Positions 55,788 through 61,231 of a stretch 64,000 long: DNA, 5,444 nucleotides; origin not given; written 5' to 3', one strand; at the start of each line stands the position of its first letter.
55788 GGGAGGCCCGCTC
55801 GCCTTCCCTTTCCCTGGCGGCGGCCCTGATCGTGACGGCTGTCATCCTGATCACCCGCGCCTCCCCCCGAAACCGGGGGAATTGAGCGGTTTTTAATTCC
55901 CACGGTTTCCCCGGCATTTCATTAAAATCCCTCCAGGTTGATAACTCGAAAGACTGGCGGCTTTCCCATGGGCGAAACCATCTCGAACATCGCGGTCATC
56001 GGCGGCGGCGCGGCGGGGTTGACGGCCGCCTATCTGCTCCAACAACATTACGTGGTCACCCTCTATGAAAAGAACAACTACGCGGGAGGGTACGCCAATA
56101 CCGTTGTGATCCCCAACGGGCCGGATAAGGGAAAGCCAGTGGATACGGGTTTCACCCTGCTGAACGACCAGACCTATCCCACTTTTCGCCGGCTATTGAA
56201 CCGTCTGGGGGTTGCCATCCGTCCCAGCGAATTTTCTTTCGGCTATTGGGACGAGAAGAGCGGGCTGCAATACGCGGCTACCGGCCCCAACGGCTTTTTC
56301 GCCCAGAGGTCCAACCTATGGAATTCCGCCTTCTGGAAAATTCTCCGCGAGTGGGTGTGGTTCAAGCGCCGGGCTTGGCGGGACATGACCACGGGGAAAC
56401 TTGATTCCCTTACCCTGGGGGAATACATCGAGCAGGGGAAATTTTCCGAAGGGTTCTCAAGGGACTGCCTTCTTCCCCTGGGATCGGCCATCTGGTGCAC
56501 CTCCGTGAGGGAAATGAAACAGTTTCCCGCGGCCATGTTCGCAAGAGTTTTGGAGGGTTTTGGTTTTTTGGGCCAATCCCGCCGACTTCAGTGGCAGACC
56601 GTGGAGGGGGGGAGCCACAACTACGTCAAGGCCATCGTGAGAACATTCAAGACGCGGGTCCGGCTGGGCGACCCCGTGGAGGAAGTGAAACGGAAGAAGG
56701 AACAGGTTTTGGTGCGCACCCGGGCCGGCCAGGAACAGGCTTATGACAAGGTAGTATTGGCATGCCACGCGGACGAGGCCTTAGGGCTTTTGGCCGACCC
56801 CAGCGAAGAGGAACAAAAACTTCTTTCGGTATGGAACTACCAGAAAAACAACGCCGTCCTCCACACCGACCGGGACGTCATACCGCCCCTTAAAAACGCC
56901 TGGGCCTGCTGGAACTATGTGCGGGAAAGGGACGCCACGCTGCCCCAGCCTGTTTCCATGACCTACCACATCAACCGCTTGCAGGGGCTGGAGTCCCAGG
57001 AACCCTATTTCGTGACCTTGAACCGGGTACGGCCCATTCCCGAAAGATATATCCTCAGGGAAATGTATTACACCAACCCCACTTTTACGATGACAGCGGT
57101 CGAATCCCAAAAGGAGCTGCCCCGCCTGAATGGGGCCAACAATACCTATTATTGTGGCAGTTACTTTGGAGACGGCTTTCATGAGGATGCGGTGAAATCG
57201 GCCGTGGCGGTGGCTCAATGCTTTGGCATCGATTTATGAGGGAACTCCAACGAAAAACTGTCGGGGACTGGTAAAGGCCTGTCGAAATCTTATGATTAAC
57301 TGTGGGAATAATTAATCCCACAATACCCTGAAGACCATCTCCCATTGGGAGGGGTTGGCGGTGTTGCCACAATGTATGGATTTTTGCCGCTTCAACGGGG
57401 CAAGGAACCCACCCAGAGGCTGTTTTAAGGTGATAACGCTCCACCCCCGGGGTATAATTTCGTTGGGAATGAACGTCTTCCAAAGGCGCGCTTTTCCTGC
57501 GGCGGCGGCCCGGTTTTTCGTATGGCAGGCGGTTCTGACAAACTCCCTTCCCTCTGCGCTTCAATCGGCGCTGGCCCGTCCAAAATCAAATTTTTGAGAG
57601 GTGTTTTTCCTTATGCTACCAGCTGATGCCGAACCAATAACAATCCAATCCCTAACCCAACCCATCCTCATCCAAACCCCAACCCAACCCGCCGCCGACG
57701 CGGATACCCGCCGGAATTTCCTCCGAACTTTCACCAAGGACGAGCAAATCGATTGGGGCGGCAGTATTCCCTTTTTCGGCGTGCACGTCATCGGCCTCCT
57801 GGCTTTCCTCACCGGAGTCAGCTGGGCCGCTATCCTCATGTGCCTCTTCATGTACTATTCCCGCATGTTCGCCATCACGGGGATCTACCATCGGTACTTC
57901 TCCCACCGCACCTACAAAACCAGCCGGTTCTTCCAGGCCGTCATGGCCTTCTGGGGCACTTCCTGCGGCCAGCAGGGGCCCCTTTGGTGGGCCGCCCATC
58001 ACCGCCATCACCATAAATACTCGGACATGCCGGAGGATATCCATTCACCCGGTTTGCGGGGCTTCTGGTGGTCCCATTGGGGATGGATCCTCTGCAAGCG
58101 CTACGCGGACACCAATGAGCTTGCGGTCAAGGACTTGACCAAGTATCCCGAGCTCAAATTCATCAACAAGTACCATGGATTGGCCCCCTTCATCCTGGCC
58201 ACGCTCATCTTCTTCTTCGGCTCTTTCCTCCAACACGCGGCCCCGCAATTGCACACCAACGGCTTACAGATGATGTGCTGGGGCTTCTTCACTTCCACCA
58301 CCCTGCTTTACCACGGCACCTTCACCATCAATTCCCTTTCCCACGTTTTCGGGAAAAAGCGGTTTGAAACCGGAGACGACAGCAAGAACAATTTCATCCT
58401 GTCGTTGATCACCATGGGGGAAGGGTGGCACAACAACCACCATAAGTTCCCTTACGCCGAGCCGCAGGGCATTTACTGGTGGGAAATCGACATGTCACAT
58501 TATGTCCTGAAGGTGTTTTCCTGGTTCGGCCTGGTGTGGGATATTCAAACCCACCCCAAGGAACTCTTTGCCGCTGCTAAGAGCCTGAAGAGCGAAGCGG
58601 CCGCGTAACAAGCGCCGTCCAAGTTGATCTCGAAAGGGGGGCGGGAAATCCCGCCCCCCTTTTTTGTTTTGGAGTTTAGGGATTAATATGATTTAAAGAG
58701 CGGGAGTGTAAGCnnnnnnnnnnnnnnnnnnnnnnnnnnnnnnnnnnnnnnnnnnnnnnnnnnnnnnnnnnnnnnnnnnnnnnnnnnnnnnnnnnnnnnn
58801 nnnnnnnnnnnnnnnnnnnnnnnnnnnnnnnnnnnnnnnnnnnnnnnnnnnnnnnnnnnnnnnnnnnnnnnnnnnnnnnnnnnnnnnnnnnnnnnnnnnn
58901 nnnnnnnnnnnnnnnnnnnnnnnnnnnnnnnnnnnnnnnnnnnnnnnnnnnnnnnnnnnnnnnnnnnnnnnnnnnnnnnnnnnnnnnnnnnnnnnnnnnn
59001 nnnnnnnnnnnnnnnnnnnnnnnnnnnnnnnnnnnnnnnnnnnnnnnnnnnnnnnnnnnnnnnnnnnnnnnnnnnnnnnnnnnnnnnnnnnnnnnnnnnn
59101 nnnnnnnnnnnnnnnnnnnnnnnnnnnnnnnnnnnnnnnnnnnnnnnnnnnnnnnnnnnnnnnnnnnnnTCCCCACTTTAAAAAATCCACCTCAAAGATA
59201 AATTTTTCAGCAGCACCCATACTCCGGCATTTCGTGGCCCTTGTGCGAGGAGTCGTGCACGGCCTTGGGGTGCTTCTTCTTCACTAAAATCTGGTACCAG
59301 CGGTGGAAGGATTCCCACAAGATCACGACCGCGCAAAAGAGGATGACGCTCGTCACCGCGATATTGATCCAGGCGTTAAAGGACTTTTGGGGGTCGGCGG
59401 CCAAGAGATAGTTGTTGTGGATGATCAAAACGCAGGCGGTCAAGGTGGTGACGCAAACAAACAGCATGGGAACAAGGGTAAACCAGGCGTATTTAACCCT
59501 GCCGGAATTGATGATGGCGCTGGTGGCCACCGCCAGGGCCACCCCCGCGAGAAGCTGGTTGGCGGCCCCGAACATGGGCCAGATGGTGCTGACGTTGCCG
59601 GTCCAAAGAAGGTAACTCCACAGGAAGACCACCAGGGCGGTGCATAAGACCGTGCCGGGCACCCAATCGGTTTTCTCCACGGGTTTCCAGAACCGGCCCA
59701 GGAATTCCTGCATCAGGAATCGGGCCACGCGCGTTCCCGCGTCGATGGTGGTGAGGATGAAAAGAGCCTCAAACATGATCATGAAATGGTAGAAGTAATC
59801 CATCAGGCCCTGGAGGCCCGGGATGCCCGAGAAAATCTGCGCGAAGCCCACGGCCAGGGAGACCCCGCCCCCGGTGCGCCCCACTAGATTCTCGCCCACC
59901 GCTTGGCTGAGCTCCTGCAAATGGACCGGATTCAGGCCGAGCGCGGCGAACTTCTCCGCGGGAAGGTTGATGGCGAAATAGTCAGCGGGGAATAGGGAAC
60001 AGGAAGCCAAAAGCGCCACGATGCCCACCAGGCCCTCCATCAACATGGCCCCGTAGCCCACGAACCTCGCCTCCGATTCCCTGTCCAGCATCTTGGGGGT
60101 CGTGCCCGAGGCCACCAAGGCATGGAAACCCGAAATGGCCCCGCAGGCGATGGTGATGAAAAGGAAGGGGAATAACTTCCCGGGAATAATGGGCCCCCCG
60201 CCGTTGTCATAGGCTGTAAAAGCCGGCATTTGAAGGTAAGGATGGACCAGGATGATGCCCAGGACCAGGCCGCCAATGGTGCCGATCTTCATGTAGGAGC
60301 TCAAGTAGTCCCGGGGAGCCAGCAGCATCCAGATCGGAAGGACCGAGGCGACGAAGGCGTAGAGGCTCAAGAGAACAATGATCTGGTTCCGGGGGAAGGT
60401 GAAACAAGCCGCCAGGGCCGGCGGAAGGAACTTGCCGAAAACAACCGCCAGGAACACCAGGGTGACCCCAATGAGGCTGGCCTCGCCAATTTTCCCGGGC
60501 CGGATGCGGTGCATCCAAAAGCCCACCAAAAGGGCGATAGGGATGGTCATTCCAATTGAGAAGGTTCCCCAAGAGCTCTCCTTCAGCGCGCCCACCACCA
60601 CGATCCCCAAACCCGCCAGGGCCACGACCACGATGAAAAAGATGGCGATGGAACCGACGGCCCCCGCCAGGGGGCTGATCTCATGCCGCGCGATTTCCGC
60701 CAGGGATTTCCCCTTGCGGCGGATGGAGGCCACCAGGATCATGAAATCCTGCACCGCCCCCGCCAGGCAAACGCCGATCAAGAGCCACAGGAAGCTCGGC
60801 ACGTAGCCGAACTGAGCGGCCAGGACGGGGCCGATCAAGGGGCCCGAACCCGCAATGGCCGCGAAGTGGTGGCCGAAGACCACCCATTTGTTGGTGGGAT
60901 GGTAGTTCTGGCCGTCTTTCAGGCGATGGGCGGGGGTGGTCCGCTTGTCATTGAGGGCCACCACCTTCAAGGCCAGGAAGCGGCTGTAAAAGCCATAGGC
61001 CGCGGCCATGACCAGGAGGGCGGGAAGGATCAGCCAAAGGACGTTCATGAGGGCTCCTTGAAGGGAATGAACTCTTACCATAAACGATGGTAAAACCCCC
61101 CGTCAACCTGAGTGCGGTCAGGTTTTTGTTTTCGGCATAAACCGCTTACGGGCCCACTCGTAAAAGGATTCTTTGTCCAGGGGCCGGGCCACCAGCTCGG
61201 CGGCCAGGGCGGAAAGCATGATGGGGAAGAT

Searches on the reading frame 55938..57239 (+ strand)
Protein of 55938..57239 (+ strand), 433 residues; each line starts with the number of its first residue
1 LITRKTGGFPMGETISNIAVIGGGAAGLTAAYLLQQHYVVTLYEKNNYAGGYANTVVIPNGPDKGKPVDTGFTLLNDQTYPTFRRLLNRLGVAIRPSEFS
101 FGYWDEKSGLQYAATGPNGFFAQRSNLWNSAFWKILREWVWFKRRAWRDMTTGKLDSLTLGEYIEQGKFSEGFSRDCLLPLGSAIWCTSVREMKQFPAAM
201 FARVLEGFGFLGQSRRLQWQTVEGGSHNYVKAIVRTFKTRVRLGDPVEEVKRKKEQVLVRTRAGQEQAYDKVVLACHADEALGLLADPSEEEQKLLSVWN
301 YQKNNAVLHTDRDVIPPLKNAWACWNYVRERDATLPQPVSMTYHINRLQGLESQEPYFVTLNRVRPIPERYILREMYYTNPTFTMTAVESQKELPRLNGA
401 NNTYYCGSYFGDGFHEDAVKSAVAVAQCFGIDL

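Call 53: search_protein_families(library=pfam, proteins=[window:55938-57239:+], max_evalue=0.001)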
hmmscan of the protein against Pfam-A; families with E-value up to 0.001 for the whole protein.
window:55938-57239:+ (433 aa): 7 families
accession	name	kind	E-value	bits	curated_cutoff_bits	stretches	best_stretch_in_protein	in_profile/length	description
PF01593.30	Amino_oxidase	-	3.7e-21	76.4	19.8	1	26-427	2-440/443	Flavin containing amine oxidoreductase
PF13450.12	NAD_binding_8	-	5.1e-14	52.7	21.9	1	20-90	1-68/68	NAD(P)-binding Rossmann-like domain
PF01266.30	DAO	-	2.4e-10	40.9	27.9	1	18-52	2-40/353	FAD dependent oxidoreductase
PF07992.20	Pyr_redox_2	-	5.8e-06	26.4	26.1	0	17-69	2-57/291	Pyridine nucleotide-disulphide oxidoreductase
PF13738.12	Pyr_redox_3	-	3e-05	23.9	30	0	228-275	85-131/305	Pyridine nucleotide-disulphide oxidoreductase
PF03486.20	HI0933_like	-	8.1e-05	22.6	50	0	17-50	2-36/244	HI0933-like protein Rossmann domain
PF13454.12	NAD_binding_9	-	0.0009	19.7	21.8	0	231-276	104-152/155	FAD-NAD(P)-binding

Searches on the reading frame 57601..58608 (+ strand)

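Call 53: search_protein_families(library=pfam, proteins=[window:57601-58608:+], max_evalue=0.001)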
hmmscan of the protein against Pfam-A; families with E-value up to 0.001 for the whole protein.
window:57601-58608:+ (335 aa): 1 family
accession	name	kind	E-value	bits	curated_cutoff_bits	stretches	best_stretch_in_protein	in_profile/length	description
PF00487.30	FA_desaturase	-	4.1e-18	66.5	29.7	1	74-303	2-238/253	Fatty acid desaturase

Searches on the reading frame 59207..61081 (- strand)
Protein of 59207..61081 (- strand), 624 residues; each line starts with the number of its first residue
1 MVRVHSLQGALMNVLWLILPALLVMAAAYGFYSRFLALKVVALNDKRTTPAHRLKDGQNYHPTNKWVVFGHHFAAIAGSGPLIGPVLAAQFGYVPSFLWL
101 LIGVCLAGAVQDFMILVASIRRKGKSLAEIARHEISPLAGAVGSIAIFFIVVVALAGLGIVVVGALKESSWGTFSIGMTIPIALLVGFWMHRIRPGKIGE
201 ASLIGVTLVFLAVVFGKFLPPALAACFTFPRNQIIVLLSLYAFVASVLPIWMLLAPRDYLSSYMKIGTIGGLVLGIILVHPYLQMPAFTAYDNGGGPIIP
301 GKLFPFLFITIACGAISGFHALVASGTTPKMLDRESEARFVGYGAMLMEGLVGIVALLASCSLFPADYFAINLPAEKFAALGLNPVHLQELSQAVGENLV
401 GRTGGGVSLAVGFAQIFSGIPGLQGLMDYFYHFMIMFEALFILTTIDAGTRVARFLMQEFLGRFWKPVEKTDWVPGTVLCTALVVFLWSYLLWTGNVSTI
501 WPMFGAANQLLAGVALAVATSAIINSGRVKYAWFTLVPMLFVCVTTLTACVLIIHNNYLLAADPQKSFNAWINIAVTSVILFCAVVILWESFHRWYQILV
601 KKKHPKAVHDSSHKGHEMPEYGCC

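Call 53: search_protein_families(library=pfam, proteins=[window:59207-61081:-], max_evalue=0.001)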
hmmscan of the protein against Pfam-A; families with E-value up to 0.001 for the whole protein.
window:59207-61081:- (624 aa): 1 family
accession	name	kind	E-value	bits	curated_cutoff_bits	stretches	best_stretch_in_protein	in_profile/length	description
PF02554.20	CstA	-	1.7e-212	707.5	27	1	13-549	1-560/560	Carbon starvation protein CstA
